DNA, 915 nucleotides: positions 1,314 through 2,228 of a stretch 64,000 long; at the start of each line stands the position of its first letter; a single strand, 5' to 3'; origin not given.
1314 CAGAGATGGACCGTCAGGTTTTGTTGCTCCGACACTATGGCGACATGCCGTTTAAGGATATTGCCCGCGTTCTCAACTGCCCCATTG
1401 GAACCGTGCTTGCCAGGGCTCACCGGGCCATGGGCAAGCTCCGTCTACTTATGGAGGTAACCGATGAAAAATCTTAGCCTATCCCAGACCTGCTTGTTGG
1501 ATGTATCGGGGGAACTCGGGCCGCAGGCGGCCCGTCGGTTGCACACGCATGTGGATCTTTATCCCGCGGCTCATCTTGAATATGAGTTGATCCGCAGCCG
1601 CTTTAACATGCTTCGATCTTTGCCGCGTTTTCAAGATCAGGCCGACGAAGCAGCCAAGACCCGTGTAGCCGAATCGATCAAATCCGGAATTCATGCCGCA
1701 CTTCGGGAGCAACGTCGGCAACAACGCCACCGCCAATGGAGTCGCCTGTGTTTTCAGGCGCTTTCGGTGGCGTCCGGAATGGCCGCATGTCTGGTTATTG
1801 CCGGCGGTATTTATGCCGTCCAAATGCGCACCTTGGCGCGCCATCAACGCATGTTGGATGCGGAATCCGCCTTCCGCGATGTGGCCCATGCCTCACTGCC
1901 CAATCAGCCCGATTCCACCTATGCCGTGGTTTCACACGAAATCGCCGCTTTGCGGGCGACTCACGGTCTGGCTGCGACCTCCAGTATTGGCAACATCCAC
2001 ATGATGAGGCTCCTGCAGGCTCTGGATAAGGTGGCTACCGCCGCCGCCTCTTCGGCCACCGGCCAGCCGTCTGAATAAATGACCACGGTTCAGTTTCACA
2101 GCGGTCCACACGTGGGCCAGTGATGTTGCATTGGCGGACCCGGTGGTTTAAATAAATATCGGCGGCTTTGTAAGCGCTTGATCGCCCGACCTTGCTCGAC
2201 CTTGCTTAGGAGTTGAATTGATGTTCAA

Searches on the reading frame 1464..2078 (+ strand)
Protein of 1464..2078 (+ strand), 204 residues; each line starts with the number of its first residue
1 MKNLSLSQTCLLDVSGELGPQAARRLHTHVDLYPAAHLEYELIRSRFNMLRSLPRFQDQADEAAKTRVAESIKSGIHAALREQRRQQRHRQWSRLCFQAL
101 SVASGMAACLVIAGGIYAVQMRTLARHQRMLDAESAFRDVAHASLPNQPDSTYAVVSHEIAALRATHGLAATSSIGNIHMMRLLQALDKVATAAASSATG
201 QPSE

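Call 42: find_encoding_contigs(protein=window:1464-2078:+, flank=10000, max_places=8)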
Protein window:1464-2078:+ (204 aa): 23 contigs read that carry it; 8 places shown.
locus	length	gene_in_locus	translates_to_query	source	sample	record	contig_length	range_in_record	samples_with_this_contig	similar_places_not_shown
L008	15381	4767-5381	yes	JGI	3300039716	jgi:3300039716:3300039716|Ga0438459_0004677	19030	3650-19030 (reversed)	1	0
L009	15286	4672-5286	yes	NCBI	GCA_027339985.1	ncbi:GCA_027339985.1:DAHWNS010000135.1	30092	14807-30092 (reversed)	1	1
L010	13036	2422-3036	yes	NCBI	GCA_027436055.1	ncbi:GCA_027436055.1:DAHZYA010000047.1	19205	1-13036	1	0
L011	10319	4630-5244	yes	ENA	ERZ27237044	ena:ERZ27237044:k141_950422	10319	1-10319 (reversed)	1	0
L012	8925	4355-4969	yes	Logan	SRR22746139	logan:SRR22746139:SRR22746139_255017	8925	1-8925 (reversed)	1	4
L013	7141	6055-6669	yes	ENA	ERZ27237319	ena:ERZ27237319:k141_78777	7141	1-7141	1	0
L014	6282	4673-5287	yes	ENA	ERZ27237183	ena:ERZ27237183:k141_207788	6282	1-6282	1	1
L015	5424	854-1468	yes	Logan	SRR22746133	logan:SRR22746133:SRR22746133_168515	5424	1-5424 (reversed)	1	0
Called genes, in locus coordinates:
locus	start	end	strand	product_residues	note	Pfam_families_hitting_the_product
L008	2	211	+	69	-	?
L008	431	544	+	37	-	-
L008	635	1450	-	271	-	PF01261:AP_endonuc_2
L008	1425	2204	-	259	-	-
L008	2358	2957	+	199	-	PF08819:DUF1802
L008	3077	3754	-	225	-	PF05076:SUFU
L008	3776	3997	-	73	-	PF01165:Ribosomal_S21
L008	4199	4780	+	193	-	PF07638:Sigma70_ECF (weak), PF04542:Sigma70_r2, PF08281:Sigma70_r4_2, PF04545:Sigma70_r4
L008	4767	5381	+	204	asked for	-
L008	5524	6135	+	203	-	-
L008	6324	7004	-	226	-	-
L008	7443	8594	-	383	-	PF00437:T2SSE, PF13191:AAA_16 (weak)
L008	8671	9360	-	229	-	PF02585:PIG-L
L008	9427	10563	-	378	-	PF00285:Citrate_synt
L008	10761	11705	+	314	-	PF01715:IPPT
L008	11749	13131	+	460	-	PF00370:FGGY_N, PF02782:FGGY_C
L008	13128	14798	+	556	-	PF03739:LptF_LptG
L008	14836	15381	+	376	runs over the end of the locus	PF03739:LptF_LptG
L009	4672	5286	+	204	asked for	-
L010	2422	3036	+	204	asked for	-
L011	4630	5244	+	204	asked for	-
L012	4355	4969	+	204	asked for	-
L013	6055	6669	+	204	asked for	-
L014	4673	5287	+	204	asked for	-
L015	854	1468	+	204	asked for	-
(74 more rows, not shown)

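Call 88: search_protein_families(library=pfam, proteins=[L008:2-211:+], max_evalue=0.01)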
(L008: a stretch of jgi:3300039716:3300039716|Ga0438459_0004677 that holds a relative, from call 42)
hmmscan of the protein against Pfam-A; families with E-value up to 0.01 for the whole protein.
L008:2-211:+ (69 aa): 0 families
